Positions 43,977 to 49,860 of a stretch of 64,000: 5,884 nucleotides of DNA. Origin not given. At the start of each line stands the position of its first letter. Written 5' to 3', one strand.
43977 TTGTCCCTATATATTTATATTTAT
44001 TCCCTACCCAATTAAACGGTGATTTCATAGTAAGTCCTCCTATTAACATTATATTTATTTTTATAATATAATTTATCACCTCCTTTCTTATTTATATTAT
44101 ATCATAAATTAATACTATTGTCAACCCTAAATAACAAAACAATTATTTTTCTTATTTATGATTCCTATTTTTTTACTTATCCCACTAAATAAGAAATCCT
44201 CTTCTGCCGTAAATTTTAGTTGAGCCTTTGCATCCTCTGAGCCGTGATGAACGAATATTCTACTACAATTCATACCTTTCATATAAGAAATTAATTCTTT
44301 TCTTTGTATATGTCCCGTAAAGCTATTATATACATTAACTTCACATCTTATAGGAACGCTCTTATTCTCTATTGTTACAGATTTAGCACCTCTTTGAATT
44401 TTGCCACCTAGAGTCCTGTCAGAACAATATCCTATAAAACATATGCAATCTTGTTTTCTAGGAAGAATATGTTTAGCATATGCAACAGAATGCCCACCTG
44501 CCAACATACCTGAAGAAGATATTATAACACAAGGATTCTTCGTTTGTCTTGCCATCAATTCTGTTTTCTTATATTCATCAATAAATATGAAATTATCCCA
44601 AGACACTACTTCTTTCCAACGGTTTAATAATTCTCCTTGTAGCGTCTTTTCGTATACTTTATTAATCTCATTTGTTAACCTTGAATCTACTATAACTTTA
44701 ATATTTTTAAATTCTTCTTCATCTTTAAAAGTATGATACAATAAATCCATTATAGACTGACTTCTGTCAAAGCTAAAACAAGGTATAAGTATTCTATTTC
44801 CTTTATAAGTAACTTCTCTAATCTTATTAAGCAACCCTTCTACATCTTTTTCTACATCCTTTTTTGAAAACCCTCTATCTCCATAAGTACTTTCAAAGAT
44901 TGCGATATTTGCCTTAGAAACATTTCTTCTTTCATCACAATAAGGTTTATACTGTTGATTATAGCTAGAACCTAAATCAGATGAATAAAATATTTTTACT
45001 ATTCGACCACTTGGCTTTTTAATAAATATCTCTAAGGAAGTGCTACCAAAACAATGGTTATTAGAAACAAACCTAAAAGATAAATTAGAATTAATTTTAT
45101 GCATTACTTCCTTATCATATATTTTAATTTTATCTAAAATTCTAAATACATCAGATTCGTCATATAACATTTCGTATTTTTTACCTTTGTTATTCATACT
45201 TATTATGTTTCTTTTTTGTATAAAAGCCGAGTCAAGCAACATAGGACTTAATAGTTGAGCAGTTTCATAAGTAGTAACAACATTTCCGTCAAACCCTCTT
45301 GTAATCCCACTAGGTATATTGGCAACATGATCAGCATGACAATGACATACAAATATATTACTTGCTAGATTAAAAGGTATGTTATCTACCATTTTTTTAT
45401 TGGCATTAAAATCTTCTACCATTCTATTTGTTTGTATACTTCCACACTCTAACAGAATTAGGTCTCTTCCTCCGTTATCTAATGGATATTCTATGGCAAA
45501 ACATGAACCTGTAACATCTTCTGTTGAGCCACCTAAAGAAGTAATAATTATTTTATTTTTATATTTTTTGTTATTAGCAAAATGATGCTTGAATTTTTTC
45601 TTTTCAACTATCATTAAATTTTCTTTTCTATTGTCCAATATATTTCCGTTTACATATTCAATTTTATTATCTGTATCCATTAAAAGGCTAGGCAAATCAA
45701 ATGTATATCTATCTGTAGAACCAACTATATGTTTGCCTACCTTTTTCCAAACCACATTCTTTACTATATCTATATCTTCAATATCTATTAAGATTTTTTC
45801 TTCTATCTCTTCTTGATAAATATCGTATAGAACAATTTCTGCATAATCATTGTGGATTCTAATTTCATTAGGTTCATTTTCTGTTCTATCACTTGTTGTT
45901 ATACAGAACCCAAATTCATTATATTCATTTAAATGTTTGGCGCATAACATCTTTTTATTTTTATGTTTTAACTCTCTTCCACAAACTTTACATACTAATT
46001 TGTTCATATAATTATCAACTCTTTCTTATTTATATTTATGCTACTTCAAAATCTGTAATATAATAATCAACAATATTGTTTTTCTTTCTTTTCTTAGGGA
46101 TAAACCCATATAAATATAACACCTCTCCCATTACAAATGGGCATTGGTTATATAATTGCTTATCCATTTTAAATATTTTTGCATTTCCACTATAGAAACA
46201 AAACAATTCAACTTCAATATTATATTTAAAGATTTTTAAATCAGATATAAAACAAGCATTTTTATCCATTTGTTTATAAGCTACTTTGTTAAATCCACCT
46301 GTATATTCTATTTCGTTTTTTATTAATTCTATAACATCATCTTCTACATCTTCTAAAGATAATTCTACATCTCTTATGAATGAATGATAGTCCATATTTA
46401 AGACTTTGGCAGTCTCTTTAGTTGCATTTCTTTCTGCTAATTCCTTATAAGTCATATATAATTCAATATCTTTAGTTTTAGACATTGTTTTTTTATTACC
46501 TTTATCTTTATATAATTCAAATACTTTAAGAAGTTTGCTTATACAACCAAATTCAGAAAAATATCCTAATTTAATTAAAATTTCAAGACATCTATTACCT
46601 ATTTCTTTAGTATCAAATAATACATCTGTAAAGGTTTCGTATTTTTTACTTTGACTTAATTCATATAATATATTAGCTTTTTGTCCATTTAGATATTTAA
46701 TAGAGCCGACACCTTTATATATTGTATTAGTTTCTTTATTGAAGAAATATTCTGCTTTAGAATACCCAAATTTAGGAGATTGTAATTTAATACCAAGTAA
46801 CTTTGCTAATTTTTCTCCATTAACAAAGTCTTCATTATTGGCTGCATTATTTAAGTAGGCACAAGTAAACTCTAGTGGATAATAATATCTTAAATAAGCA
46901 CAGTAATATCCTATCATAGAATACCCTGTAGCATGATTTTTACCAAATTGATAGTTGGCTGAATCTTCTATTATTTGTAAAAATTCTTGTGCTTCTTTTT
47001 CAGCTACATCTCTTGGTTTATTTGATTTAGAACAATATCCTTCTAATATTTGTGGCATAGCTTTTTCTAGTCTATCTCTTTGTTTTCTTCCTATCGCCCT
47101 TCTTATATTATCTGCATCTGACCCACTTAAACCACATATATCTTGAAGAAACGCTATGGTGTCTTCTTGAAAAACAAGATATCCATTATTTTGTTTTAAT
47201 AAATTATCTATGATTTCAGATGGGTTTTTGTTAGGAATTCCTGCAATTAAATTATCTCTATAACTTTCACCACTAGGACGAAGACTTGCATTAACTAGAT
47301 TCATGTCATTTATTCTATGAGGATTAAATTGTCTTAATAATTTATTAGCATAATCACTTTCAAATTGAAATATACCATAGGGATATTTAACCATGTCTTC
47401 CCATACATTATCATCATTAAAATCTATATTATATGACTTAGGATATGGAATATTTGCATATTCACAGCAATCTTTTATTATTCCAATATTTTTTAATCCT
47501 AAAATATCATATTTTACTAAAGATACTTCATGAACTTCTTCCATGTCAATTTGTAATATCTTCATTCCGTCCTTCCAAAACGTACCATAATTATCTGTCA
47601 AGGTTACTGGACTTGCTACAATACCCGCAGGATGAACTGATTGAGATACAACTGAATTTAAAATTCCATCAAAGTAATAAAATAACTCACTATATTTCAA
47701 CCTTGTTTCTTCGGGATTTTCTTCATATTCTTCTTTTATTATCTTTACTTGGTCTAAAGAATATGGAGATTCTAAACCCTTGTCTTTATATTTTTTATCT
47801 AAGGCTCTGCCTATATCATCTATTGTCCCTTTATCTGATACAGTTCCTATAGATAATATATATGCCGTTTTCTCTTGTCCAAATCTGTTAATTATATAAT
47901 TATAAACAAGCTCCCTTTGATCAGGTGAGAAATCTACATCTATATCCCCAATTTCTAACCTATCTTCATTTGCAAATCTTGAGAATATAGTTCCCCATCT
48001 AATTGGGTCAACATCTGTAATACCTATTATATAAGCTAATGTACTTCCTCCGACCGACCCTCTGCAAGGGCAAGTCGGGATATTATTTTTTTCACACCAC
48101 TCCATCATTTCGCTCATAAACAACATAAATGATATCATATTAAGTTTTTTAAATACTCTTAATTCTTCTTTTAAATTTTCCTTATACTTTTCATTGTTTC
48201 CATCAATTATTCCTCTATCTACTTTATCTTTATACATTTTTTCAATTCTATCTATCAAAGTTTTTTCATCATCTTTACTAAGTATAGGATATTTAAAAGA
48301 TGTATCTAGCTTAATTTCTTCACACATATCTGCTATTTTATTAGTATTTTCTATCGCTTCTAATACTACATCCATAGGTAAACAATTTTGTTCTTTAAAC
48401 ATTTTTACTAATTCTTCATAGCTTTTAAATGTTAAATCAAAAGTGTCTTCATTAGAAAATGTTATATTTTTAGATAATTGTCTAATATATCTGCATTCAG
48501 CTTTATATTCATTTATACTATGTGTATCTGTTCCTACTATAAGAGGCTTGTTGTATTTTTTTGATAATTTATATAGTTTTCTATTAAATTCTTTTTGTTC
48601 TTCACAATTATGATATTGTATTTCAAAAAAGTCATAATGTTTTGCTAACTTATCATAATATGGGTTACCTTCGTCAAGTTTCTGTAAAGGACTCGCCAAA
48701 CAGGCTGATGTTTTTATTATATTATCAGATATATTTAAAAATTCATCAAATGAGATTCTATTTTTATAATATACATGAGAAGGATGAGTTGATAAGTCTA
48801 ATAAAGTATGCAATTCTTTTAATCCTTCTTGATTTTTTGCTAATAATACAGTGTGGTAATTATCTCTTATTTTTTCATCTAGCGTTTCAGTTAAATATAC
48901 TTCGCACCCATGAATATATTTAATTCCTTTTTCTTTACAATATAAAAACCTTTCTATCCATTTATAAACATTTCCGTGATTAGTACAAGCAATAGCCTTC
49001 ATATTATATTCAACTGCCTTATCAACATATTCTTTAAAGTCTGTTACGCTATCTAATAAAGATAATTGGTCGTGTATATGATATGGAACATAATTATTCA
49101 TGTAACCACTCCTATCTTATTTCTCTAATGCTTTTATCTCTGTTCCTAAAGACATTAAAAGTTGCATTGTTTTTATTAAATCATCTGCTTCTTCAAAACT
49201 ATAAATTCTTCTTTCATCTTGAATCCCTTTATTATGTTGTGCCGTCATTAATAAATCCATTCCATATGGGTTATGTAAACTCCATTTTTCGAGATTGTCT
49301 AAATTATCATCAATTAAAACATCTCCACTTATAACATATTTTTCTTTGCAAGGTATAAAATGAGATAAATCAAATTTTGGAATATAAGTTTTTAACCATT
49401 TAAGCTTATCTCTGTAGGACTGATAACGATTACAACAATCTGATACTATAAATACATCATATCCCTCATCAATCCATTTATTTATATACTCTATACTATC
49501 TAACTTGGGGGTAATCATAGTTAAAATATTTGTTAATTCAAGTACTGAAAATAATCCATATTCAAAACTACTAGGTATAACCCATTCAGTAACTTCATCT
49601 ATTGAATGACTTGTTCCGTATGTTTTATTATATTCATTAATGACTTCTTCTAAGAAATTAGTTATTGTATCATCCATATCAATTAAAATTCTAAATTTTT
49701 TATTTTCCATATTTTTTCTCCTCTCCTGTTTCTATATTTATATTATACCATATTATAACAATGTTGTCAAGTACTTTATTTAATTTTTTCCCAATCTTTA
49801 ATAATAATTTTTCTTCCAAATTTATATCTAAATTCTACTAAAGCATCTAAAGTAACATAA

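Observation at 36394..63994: Twelve near-identical promoter/leader/RBS cassettes partition the early region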

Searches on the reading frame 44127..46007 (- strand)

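Call 8: search_protein_families(library=phrogs, proteins=[window:44127-46007:-])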
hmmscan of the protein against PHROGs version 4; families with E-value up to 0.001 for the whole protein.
window:44127-46007:- (626 aa): 1 family
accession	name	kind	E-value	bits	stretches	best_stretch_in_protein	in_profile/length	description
phrog_36352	-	unknown function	1.2e-93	315.4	1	145-604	3-474/562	-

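Call 17: search_protein_families(library=pfam, proteins=[window:44127-46007:-], max_evalue=0.01)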
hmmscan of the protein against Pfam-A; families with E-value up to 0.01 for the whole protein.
window:44127-46007:- (626 aa): 3 families
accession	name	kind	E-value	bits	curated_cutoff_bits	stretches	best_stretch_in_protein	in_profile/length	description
PF10996.14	Beta-Casp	-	3.4e-22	79.6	27.7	1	417-537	2-120/120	Beta-Casp domain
PF07521.17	RMMBL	-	3.9e-09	36.8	21.6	1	551-603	2-54/63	Zn-dependent metallo-hydrolase RNA specificity domain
PF23023.1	Anti-Pycsar_Apyc1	-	0.0011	19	50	1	210-351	49-173/250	Anti-Pycsar protein Apyc1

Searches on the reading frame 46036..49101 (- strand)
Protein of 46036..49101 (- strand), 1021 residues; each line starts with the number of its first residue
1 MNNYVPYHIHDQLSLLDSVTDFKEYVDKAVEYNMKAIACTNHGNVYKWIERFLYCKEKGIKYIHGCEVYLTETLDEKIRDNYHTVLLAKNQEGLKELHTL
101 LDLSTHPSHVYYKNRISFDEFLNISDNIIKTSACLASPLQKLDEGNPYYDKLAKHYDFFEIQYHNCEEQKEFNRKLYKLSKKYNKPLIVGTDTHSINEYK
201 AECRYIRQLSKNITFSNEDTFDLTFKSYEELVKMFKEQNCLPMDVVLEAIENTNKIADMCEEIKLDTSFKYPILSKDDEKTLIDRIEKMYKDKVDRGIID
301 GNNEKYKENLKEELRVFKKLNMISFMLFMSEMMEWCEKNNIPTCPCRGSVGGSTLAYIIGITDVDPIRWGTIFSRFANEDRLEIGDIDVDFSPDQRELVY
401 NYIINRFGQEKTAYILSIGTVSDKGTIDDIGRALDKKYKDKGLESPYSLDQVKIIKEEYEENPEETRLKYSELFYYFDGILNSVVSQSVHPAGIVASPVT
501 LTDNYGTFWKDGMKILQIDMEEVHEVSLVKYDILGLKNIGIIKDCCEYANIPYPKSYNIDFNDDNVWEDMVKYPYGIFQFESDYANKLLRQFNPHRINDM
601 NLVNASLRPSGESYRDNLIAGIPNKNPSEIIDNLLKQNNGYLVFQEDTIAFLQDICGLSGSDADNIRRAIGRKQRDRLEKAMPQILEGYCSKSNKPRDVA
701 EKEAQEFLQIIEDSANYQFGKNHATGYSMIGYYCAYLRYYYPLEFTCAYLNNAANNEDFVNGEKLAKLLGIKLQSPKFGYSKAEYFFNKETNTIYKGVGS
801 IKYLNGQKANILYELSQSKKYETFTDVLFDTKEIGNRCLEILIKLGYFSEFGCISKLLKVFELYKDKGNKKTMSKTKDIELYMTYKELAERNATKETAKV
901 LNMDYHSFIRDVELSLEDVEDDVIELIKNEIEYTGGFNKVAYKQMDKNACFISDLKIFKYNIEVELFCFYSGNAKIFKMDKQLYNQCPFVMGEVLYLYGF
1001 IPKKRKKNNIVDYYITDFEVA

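Call 7: search_dna_similar(query=window:46036-49101:-, collection=phages, mode=protein, max_rows=15)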
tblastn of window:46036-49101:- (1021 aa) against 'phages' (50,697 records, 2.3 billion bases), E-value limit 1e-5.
Records with a match: 1357; places in all: 1364; records where one place covers at least 80% of the query: 395.
Best place of each record, by identity: <60% 1357.
By first word of the organism name: Pseudomonas 302; Mycobacterium 281; Streptomyces 211; Gordonia 132; Bacillus 79; Bacteriophage 55; Microbacterium 36; Escherichia 31; Lactococcus 22; Rhodococcus 22; and 55 more.
By host as written in the record: Mycobacterium smegmatis mc2 155 203; Pseudomonas aeruginosa 118; - 107; Pseudomonas aeruginosa PAO1 86; Streptomyces griseus ATCC 10137 81; Gordonia terrae 3612 65; Streptomyces lividans JI 1326 44; Mycobacterium smegmatis mc#155 37; and 220 more.
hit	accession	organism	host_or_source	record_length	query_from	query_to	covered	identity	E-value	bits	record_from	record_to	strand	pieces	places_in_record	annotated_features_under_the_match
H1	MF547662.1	Clostridioides phage LIBA6276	Clostridioides difficile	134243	2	997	98%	45.6%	0e+0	805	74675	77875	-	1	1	dnaE: DNA polymerase III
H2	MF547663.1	Clostridioides phage LIBA2945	Clostridioides difficile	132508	2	997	98%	45.6%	0e+0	805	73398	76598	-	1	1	dnaE: DNA polymerase III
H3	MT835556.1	Bacteriophage sp.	human fecal samples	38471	2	995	97%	45.3%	0e+0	816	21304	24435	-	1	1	record has no annotation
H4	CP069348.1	Clostridioides phage pCD1602_4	water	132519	1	997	98%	37.7%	1e-172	566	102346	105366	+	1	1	record has no annotation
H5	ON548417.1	Bacillus phage vB_BanS-Thrax1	Bacillus anthracis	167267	1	900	88%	39.3%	4e-170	559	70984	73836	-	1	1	DNA polymerase III alpha subunit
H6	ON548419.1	Bacillus phage vB_BanS-Thrax3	Bacillus anthracis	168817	1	874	86%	39.5%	7e-170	558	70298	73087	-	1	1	DNA polymerase III alpha subunit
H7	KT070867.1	Bacillus phage PBC2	Bacillus cereus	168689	1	873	86%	39.0%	2e-167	551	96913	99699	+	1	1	DNA polymerase III alpha subunit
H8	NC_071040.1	Bacillus phage PBC2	Bacillus cereus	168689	1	873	86%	39.0%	2e-167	551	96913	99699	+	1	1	DNA polymerase III alpha subunit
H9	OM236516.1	Bacillus phage FADO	Bacillus subtilis BEST7003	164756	1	900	88%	37.5%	4e-170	559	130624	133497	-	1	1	DNA polymerase III alpha subunit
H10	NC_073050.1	Bacillus phage FADO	Bacillus subtilis BEST7003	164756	1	900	88%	37.5%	4e-170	559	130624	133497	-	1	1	DNA polymerase III alpha subunit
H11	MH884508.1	Bacillus phage vB_BcoS-136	Bacillus cohnii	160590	1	899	88%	37.5%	1e-169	558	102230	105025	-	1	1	dnaE: DNA polymerase III subunit alpha | putative NHN endonuclease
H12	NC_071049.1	Bacillus phage vB_BcoS-136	Bacillus cohnii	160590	1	899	88%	37.5%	1e-169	558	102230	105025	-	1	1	dnaE: DNA polymerase III subunit alpha | HNH endonuclease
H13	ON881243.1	Bacillus phage PK-3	Bacillus sp.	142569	1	900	88%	37.4%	2e-171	563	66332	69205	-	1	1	PHP domain-containing protein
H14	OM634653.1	Bacillus phage vB_BsuS_PJN02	Bacillus subtilis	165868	1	900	88%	37.3%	2e-171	562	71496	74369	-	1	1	DNA polymerase III alpha subunit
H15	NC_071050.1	Bacillus phage vB_BsuS_PJN02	Bacillus subtilis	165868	1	900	88%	37.3%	2e-171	562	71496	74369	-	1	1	DNA polymerase III alpha subunit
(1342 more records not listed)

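Call 8: search_protein_families(library=phrogs, proteins=[window:46036-49101:-])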
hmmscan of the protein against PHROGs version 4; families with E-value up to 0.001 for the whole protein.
window:46036-49101:- (1021 aa): 10 families
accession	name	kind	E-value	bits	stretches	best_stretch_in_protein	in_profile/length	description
phrog_405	-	DNA, RNA and nucleotide metabolism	5.5e-238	793.9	1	1-984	41-1044/1190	DNA polymerase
phrog_11165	-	DNA, RNA and nucleotide metabolism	9.4e-69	233.2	1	299-825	33-584/782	DNA polymerase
phrog_7513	-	unknown function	4.2e-49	168.7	1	3-383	10-450/461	-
phrog_12219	-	DNA, RNA and nucleotide metabolism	1.2e-44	153.9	1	386-931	3-610/823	DNA polymerase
phrog_11119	-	DNA, RNA and nucleotide metabolism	4.2e-34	119.4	1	768-984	22-239/299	DNA polymerase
phrog_21652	-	DNA, RNA and nucleotide metabolism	9.3e-32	111.2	1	340-689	31-428/476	DNA polymerase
phrog_13169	-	DNA, RNA and nucleotide metabolism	1.4e-20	74.6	1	9-383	8-415/463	DNA polymerase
phrog_4335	-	unknown function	2.5e-12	47.7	1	699-801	13-114/421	-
phrog_11127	-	DNA, RNA and nucleotide metabolism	1.5e-06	29.3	1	251-376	43-169/171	DNA polymerase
phrog_36084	-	unknown function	0.00031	21.9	0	471-551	46-118/125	-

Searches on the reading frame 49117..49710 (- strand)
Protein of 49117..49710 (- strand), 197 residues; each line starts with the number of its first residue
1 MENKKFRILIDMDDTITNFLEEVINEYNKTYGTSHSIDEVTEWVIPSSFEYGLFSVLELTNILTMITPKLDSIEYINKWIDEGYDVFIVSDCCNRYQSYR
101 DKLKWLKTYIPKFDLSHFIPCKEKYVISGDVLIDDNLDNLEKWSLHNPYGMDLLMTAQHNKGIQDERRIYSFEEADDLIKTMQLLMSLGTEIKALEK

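Call 8: search_protein_families(library=phrogs, proteins=[window:49117-49710:-])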
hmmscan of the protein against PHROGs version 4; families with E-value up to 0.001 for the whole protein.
window:49117-49710:- (197 aa): 3 families
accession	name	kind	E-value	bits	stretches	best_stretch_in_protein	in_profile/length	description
phrog_420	-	unknown function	1.4e-22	81.5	1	1-180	9-203/267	unknown function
phrog_2643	-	moron, auxiliary metabolic gene and host takeover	4.1e-13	50.4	1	1-146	2-149/182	5'-3' deoxyribonucleotidase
phrog_415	-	other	0.00012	22.9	1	66-160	63-168/218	polynucleotide kinase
